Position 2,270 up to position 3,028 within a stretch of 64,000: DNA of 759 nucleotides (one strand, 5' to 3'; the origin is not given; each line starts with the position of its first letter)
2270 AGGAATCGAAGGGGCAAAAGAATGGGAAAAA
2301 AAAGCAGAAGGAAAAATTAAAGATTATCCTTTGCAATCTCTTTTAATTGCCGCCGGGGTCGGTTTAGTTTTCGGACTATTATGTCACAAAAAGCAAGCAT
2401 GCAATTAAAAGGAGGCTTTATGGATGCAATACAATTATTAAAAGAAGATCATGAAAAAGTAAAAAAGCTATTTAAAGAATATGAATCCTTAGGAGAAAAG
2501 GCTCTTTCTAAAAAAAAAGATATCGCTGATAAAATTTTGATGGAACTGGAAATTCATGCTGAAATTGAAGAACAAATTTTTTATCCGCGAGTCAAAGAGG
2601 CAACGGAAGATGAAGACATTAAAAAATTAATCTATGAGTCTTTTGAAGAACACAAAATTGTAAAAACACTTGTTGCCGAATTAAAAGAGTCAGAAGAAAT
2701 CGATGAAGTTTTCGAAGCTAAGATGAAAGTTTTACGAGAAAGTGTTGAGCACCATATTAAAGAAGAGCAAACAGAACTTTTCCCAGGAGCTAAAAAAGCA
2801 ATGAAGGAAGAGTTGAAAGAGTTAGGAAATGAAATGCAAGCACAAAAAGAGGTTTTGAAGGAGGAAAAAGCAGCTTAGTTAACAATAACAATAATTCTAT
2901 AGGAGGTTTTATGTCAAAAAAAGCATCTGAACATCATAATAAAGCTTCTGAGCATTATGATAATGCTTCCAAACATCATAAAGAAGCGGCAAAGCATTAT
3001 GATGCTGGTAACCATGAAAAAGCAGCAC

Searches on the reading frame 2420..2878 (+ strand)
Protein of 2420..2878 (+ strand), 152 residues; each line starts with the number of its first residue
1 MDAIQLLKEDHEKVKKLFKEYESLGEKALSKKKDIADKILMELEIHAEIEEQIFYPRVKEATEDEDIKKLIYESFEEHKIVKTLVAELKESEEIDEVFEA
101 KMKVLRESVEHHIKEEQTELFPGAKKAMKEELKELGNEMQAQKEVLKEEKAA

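Call 13: search_protein_families(library=pfam, proteins=[window:2420-2878:+], max_evalue=0.01)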
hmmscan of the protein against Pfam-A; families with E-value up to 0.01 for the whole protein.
window:2420-2878:+ (152 aa): 1 family
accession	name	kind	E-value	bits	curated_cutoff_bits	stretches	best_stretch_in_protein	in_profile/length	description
PF01814.28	Hemerythrin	-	1.5e-15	58.2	25.3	1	3-122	2-125/127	Hemerythrin HHE cation binding domain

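Call 17: find_homologous_proteins(query=window:2420-2878:+, max_evalue=1e-10)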
Query window:2420-2878:+ (152 aa): 390 proteins with E <= 1e-10 among 1570 candidates; the best 120 are listed.
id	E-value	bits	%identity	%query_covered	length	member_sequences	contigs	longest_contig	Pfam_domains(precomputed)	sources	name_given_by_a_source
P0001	1.4e-80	286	100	100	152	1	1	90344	PF01814.29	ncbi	-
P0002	1.9e-80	286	99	100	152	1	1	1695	PF01814.29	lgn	-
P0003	4.3e-73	262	93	100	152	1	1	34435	PF01814.29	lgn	-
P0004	1.6e-71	257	89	100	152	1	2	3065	PF01814.29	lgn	-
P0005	2.3e-68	247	86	100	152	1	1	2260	PF01814.29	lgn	-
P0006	5.0e-63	229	79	93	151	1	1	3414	PF01814.29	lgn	-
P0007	2.4e-48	182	65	94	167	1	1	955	PF01814.29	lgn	-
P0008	1.6e-43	166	59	95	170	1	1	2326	PF01814.29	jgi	jgi:hemerythrin-like domain-containing protein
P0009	2.2e-38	150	55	95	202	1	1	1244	PF01814.29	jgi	jgi:hemerythrin superfamily protein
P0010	3.9e-37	146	57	97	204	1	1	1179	PF01814.29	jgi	-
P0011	1.5e-36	144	52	98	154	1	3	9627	PF01814.29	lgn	-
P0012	1.3e-34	138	55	94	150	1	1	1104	PF01814.29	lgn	-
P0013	1.3e-34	138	55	94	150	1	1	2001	PF01814.29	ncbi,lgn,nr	ncbi:MAG TPA: hemerythrin domain-containing protein [Thermoanaerobaculia bacterium]|nr:hemerythrin d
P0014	3.2e-34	136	54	94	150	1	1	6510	PF01814.29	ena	-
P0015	5.7e-34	135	56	94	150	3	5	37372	PF01814.29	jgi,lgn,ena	-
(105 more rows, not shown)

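Call 18: find_encoding_contigs(protein=P0001, flank=10000, max_places=3)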
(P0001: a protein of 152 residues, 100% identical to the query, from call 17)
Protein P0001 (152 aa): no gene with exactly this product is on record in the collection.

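Call 19: find_encoding_contigs(protein=P0003, flank=10000, max_places=3)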
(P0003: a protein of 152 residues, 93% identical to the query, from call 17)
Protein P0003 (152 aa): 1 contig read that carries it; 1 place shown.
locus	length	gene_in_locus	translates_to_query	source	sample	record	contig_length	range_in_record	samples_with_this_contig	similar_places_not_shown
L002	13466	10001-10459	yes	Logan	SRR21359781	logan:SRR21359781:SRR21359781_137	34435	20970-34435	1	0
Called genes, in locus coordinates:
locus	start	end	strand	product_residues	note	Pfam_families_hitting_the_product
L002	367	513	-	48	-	-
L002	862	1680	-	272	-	-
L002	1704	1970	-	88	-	-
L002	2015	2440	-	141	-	-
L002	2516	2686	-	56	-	-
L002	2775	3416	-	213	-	PF00081:Sod_Fe_N (weak), PF02777:Sod_Fe_C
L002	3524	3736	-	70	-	PF05532:CsbD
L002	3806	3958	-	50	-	-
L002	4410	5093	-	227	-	PF00072:Response_reg, PF00196:GerE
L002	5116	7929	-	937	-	PF13493:DUF4118, PF08448:PAS_4, PF00989:PAS, PF13426:PAS_9, PF13185:GAF_2, PF08447:PAS_3, PF07730:HisKA_3, PF02518:HATPase_c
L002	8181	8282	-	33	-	-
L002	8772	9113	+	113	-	-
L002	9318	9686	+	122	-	-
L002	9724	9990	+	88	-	-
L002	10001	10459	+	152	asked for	PF01814:Hemerythrin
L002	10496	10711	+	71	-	-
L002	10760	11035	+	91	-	-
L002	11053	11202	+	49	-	-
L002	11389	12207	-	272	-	PF01553:Acyltransferase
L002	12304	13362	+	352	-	PF04055:Radical_SAM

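Call 20: find_encoding_contigs(protein=P0004, flank=10000, max_places=3)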
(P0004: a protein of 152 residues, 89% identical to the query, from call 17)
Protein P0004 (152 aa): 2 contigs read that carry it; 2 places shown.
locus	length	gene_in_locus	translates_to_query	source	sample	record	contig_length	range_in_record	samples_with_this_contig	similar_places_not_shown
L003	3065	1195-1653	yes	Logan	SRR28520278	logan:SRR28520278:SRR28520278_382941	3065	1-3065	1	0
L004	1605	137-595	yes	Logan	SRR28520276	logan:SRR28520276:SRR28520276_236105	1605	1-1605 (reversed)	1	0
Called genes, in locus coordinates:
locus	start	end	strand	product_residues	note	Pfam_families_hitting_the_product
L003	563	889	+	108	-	-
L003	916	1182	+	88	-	-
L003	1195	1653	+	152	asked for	PF01814:Hemerythrin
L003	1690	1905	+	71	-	-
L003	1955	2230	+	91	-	-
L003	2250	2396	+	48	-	PF11752:DUF3309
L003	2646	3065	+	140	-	?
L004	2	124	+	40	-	?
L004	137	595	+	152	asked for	PF01814:Hemerythrin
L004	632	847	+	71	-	-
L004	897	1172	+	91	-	-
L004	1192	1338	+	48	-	PF11752:DUF3309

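Call 21: find_encoding_contigs(protein=P0005, flank=10000, max_places=3)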
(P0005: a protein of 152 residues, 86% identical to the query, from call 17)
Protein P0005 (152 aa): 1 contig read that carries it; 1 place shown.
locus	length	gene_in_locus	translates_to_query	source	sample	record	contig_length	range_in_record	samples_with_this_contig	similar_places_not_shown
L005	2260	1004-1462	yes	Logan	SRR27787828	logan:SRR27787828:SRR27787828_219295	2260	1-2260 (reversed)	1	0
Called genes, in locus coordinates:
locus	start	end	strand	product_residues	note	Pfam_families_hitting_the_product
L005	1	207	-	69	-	?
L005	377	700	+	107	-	-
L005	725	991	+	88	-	-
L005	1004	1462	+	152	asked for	PF01814:Hemerythrin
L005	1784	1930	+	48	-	-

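Call 22: find_encoding_contigs(protein=P0006, flank=10000, max_places=3)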
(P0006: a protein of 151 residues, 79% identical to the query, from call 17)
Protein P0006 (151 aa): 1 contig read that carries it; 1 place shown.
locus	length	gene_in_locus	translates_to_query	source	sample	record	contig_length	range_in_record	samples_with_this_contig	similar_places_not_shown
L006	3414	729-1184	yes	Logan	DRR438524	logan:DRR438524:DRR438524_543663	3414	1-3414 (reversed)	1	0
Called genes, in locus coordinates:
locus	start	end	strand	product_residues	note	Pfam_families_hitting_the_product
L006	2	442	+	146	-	?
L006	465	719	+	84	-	-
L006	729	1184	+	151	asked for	PF01814:Hemerythrin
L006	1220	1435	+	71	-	-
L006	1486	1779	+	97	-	-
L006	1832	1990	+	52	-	PF05532:CsbD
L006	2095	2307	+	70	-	PF11752:DUF3309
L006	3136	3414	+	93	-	?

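Call 47: find_homologous_proteins(query=L002:4410-5093:-, max_evalue=1e-30)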
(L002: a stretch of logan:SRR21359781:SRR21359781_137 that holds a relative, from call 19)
Query L002:4410-5093:- (227 aa): 7938 proteins with E <= 1e-30 among 8000 candidates; the best 120 are listed.
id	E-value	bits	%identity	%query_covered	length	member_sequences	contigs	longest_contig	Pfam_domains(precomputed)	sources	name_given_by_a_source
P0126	7.0e-137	471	100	100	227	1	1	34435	PF00196.26,PF00072.31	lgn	-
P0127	1.8e-132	457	97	100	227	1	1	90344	PF00196.26,PF00072.31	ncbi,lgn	-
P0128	3.5e-126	437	92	100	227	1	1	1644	PF00196.26,PF00072.31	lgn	-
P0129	3.5e-126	437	92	100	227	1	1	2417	PF00196.26,PF00072.31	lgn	-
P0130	2.2e-110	385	79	100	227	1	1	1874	PF00196.26,PF08281.19,PF00072.31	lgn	-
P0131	3.4e-95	335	68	96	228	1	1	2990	PF00196.26,PF08281.19,PF00072.31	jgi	-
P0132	7.9e-95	334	72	95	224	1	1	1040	PF00196.26,PF08281.19,PF00072.31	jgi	jgi:DNA-binding NarL/FixJ family response regulator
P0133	1.4e-94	333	71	90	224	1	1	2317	PF00196.26,PF08281.19,PF00072.31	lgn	-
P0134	3.1e-94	332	69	96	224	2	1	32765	PF00196.26,PF08281.19,PF00072.31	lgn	-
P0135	8.0e-93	328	68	92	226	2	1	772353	PF00196.26,PF08281.19,PF00072.31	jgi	-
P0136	1.2e-91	324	67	96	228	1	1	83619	PF00196.26,PF08281.19,PF00072.31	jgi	jgi:DNA-binding NarL/FixJ family response regulator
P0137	1.3e-91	324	69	91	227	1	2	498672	PF00196.26,PF08281.19,PF00072.31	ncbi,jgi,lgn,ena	-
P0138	1.5e-91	324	69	94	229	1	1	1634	PF00196.26,PF08281.19,PF00072.31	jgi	-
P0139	2.4e-91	323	68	96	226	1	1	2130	PF00196.26,PF00072.31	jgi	jgi:DNA-binding NarL/FixJ family response regulator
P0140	3.2e-91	323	68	96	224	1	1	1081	PF00196.26,PF08281.19,PF00072.31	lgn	-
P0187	5.6e-86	305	65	96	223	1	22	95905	PF00196.26,PF08281.19,PF00072.31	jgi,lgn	jgi:DNA-binding NarL/FixJ family response regulator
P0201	3.2e-85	303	62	96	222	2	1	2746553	PF00196.26,PF00072.31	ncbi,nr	ncbi:MAG: response regulator transcription factor [Deltaproteobacteria bacterium]|nr:MAG: response r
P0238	1.6e-82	294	63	94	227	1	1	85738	PF00196.26,PF08281.19,PF00072.31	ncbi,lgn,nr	ncbi:MAG TPA: response regulator transcription factor [bacterium]|nr:response regulator transcriptio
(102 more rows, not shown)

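Call 48: find_encoding_contigs(protein=P0201, flank=10000, max_places=2)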
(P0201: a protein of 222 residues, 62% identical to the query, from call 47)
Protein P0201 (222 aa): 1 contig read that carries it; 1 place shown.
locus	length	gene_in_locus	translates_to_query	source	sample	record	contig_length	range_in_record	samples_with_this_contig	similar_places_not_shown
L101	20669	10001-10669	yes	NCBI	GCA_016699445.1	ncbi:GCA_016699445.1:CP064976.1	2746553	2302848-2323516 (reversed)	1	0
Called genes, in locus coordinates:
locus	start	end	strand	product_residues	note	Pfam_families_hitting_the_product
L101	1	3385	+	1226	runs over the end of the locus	-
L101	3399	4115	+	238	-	-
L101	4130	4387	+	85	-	-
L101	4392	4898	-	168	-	PF10543:ORF6N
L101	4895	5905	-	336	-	-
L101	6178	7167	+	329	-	PF00072:Response_reg, PF00990:GGDEF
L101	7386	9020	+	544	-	-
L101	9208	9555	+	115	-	-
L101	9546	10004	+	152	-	PF02518:HATPase_c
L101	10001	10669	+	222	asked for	PF00072:Response_reg, PF00196:GerE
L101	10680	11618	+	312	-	PF00135:COesterase, PF20434:BD-FAE, PF07859:Abhydrolase_3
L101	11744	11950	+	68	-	-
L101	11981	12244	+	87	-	-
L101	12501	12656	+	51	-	-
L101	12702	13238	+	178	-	-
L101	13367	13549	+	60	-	-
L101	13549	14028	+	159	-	-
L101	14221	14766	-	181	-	PF00210:Ferritin, PF02915:Rubrerythrin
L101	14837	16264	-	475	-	PF00691:OmpA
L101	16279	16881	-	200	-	PF02777:Sod_Fe_C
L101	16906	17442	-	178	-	-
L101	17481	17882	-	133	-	PF04972:BON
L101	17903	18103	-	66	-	-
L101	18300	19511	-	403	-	-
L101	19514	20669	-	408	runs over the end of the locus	PF12704:MacB_PCD, PF02687:FtsX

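Call 49: find_encoding_contigs(protein=P0137, flank=10000, max_places=2)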
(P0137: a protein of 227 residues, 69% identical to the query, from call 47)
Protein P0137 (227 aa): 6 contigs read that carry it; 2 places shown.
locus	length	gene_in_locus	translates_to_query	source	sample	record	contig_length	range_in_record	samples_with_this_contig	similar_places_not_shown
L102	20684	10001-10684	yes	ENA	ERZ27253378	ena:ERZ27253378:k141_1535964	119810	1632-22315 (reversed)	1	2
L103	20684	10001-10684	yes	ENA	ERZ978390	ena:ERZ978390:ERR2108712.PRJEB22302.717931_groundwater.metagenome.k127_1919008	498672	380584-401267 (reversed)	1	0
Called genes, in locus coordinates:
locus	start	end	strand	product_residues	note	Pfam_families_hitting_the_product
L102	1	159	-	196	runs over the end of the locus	-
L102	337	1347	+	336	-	PF01625:PMSR, PF01641:SelR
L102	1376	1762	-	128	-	PF00072:Response_reg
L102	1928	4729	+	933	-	PF00989:PAS, PF08448:PAS_4 (weak), PF13426:PAS_9, PF00512:HisKA, PF20274:cREC_REC (faint), PF02518:HATPase_c, PF00072:Response_reg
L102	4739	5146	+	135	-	PF00072:Response_reg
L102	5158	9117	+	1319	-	PF00501:AMP-binding, PF25087:GMPPB_C (faint), PF00132:Hexapep (faint)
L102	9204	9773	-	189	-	-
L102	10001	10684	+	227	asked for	PF00072:Response_reg, PF00196:GerE, PF08281:Sigma70_r4_2 (weak)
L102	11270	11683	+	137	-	-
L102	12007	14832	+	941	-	PF00082:Peptidase_S8, PF17963:Big_9 (faint), PF18911:PKD_4 (faint), PF00801:PKD (faint), PF02010:REJ (faint), PF22352:K319L-like_PKD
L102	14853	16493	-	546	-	-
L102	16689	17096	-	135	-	PF00072:Response_reg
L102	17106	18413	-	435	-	PF00072:Response_reg, PF00512:HisKA, PF02518:HATPase_c, PF14501:HATPase_c_5 (weak)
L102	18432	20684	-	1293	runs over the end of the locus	?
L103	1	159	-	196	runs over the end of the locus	-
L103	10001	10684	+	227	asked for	PF00072:Response_reg, PF00196:GerE, PF08281:Sigma70_r4_2 (weak)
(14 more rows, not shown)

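Call 50: find_encoding_contigs(protein=P0135, flank=10000, max_places=2)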
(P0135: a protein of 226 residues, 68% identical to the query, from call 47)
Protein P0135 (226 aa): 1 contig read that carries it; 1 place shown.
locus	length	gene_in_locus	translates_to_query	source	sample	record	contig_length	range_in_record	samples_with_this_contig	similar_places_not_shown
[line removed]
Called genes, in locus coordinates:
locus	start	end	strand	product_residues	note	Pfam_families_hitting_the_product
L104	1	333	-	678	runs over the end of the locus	PF03190:Thioredox_DsbH, PF13098:Thioredoxin_2 (weak), PF13899:Thioredoxin_7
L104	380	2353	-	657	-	PF16177:ACAS_N, PF00501:AMP-binding, PF13193:AMP-binding_C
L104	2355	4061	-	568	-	PF01432:Peptidase_M3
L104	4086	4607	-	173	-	-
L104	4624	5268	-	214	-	PF00923:TAL_FSA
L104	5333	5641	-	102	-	-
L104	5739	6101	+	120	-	-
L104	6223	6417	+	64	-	-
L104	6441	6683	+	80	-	-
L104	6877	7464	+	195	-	-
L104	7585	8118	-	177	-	PF00210:Ferritin, PF02915:Rubrerythrin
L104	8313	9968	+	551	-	PF13185:GAF_2, PF01590:GAF (weak), PF00989:PAS (faint), PF08447:PAS_3, PF07730:HisKA_3, PF02518:HATPase_c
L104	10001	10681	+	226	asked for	PF00072:Response_reg, PF00196:GerE, PF08281:Sigma70_r4_2 (weak)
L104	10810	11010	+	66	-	-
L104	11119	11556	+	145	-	-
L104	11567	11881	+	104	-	-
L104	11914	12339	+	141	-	PF07332:Phage_holin_3_6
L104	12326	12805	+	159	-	-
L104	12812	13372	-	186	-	PF01288:HPPK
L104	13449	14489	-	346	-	-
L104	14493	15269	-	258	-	PF01113:DapB_N, PF05173:DapB_C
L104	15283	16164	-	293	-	PF00701:DHDPS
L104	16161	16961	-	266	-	PF01678:DAP_epimerase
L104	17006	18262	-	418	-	PF00278:Orn_DAP_Arg_deC, PF02784:Orn_Arg_deC_N, PF01168:Ala_racemase_N (faint)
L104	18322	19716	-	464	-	PF00206:Lyase_1, PF14698:ASL_C2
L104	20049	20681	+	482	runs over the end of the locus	PF07498:Rho_N, PF07497:Rho_RNA_bind, PF00006:ATP-synt_ab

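Call 53: search_solved_structures(query=L002:4410-5093:-, max_evalue=1e-10)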
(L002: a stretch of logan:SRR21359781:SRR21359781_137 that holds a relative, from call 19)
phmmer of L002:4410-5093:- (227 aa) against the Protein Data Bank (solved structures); distinct sequences matched with E-value up to 1e-10: 38.
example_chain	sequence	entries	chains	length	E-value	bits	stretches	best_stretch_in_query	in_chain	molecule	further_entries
7ve6_A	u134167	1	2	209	5.3e-31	111.3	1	16-221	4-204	Response regulator protein VraR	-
4gvp_A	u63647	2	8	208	5.6e-31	111.2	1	16-221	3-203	Response regulator protein vraR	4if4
5hev_A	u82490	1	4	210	2.7e-30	109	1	16-224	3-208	Response regulator protein VraR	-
1a04_A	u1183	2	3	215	1.2e-28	103.6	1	15-214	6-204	NITRATE/NITRITE RESPONSE REGULATOR PROTEIN NARL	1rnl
3c3w_A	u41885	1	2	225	1e-25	94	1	15-219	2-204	TWO COMPONENT TRANSCRIPTIONAL REGULATORY PROTEIN DEVR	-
4ldz_A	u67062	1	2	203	3.2e-25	92.4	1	16-217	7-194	Transcriptional regulatory protein DesR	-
4yn8_A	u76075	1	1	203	3.5e-25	92.3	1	15-216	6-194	Response regulator ChrA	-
5f64_A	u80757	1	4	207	4.7e-25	91.9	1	15-219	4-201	Positive transcription regulator EvgA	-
8zwn_A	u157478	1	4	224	8.6e-25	91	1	17-219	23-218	DNA-binding transcriptional activator EvgA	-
3cz5_A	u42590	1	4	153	8.5e-23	84.5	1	15-146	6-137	Two-component response regulator, LuxR family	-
5o8y_A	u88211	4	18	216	6.8e-21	78.3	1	13-220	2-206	Transcriptional regulatory protein RcsB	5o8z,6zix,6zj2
5vxn_A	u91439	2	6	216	7.2e-21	78.2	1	13-220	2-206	Transcriptional regulatory protein RcsB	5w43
6eo2_A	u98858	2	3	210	7.5e-21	78.1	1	13-219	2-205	Transcriptional regulatory protein RcsB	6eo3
4zmr_A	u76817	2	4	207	8.8e-20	74.7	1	14-218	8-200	Response regulator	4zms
4hye_A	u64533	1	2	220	9.2e-20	74.6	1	14-218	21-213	Response regulator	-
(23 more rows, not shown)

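Call 54: search_protein_families(library=ncbifam, proteins=[L002:4410-5093:-, L002:5116-7929:-], max_evalue=0.001)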
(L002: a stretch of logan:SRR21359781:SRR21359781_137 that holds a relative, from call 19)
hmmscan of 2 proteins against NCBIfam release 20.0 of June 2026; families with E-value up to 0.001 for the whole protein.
L002:4410-5093:- (227 aa): 103 families (the best 25 are shown)
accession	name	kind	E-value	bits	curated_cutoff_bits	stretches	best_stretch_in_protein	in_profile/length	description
NF052445.1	RespRegMctR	equivalog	1.8e-46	158.2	300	1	15-221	2-201/205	two-component system response regulator MctR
NF011896.0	PRK15369.1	equivalog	1.2e-41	142.7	242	1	14-224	3-209/211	two component system response regulator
NF007935.0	PRK10651.1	equivalog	3.4e-40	137.5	250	1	11-215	3-206/216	two-component system response regulator NarL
NF047785.1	respo_reg_MadR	equivalog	3.8e-38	131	300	1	16-222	2-206/209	MadR family response regulator transcription factor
NF007018.1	PRK09483.1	equivalog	1.7e-37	129.2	280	1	16-225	3-209/217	UvrY/SirA/GacA family response regulator transcription factor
NF007403.0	PRK09935.1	equivalog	2.2e-36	125.4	271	1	15-222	4-207/210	fimbria biosynthesis transcriptional regulator FimZ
NF007708.0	PRK10403.1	equivalog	9.5e-36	123.3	343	1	15-210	7-199/215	nitrate/nitrite response regulator protein NarP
NF007419.0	PRK09958.1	equivalog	3e-31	108.6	251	1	17-221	3-200/204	acid-sensing system DNA-binding response regulator EvgA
NF007685.0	PRK10360.1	equivalog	3.3e-31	108.6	258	1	16-217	3-190/196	response regulator transcription factor UhpA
NF008098.0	PRK10840.1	equivalog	3.1e-24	85.6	235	1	13-220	2-206/216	response regulator transcription factor RcsB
NF041830.1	RR_TF_ErdR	exception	8.1e-22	78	390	1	16-211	3-197/213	response regulator transcription factor ErdR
NF006900.1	PRK09390.1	equivalog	1.5e-19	70.3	255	1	13-220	3-198/203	response regulator FixJ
NF001965.0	PRK00742.1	subfamily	2.9e-17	62.9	293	1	13-124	2-115/357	chemotaxis-specific protein-glutamate methyltransferase CheB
NF008677.0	PRK11697.1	equivalog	1.4e-16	60.6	246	1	16-171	3-153/238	two-component system response regulator BtsR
NF007505.1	PRK10100.1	equivalog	2.2e-15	56.9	250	1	58-219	39-199/204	biofilm master transcriptional regulator CsgD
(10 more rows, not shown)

L002:5116-7929:- (937 aa): 23 families
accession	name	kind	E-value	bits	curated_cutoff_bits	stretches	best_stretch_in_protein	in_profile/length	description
TIGR00229.1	sensory_box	domain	1.2e-32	112.7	22.9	3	262-375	4-120/126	PAS domain S-box protein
NF053781.1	cdiGMPphdstlr2612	equivalog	5.2e-27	93.9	1600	2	539-686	572-719/1268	Tlr1612 family c-di-GMP phosphodiesterase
NF052443.1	SensHisKinMctS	equivalog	1.8e-25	89.2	700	1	709-917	236-446/457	two-component system sensor histidine kinase MctS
NF008649.0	PRK11644.1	equivalog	1.4e-24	86.7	408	1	694-917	274-494/499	signal transduction histidine-protein kinase/phosphatase UhpB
NF008184.0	PRK10935.1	equivalog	2.4e-24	85.9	553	1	729-918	369-558/565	nitrate/nitrite two-component system sensor histidine kinase NarQ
NF007298.0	PRK09776.1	equivalog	3.4e-23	81.5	1135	1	534-685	409-558/1111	diguanylate cyclase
NF052573.1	HisKinEspAMyxo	equivalog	1.7e-21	76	1400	1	541-678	117-254/755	serine histidine kinase EspA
NF007896.0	PRK10600.1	equivalog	3.7e-21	75.4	578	1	720-913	387-579/598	nitrate/nitrite two-component system sensor histidine kinase NarX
NF041777.1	sens_FixL_Rhizob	equivalog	2.7e-19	69.2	850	1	561-683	3-124/485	sensor protein FixL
NF052531.1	Strep_LiaS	equivalog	3.3e-18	66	450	1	683-912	95-320/328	envelope stress sensor histidine kinase LiaS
NF047874.1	MASE3_PAS_HK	subfamily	1.9e-13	50.1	560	1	244-377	253-382/655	MASE3 domain-containing sensor histidine kinase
NF046044.1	PnpS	equivalog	4.3e-13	49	400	0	130-249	46-168/390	two-component system histidine kinase PnpS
NF047786.1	his_kin_MadS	equivalog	2e-12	46.9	500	1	670-874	186-379/434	MadS family sensor histidine kinase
NF008302.0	PRK11091.1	equivalog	3e-11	42.3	838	1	705-878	265-445/779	aerobic respiration two-component sensor histidine kinase ArcB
NF041831.1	NO_HK_NahK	exception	5e-11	41.3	1500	1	665-725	429-489/854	hybrid sensor histidine kinase/response regulator NahK/ErcS'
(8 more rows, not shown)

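Call 72: find_encoding_contigs(protein=P0238, flank=10000, max_places=2)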
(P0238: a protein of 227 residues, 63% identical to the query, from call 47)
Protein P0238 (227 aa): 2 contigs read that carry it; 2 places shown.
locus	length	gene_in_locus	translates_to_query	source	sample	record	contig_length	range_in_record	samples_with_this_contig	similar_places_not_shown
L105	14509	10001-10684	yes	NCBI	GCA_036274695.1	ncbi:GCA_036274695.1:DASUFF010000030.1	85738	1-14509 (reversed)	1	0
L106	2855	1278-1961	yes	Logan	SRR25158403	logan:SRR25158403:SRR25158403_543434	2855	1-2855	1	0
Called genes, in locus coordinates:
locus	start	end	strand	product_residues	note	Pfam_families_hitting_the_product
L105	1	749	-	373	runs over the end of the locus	-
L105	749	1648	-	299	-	PF02412:TSP_3 (faint)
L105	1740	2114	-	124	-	PF13801:Metal_resist (weak)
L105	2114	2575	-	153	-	-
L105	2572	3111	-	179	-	PF04542:Sigma70_r2, PF08281:Sigma70_r4_2, PF04545:Sigma70_r4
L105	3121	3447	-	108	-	PF07813:LTXXQ (faint)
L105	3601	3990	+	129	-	PF13801:Metal_resist, PF07813:LTXXQ (faint)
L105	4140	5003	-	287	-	PF13370:Fer4_13, PF00753:Lactamase_B (weak)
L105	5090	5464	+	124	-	-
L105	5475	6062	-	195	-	PF07332:Phage_holin_3_6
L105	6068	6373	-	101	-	PF19029:DUF883_C (weak)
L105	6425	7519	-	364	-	PF01594:AI-2E_transport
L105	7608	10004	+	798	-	PF13493:DUF4118, PF08448:PAS_4, PF00989:PAS (weak), PF08447:PAS_3, PF01590:GAF (weak), PF13185:GAF_2, PF07730:HisKA_3, PF02518:HATPase_c, +1 more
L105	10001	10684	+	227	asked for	PF00072:Response_reg, PF00196:GerE, PF08281:Sigma70_r4_2 (weak)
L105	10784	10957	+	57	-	-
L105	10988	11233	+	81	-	-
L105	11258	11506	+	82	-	-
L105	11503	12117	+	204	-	PF00081:Sod_Fe_N (weak), PF02777:Sod_Fe_C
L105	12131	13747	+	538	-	PF01266:DAO, PF13450:NAD_binding_8 (weak), PF00355:Rieske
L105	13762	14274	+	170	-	-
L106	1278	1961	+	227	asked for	PF00072:Response_reg, PF00196:GerE, PF08281:Sigma70_r4_2 (weak)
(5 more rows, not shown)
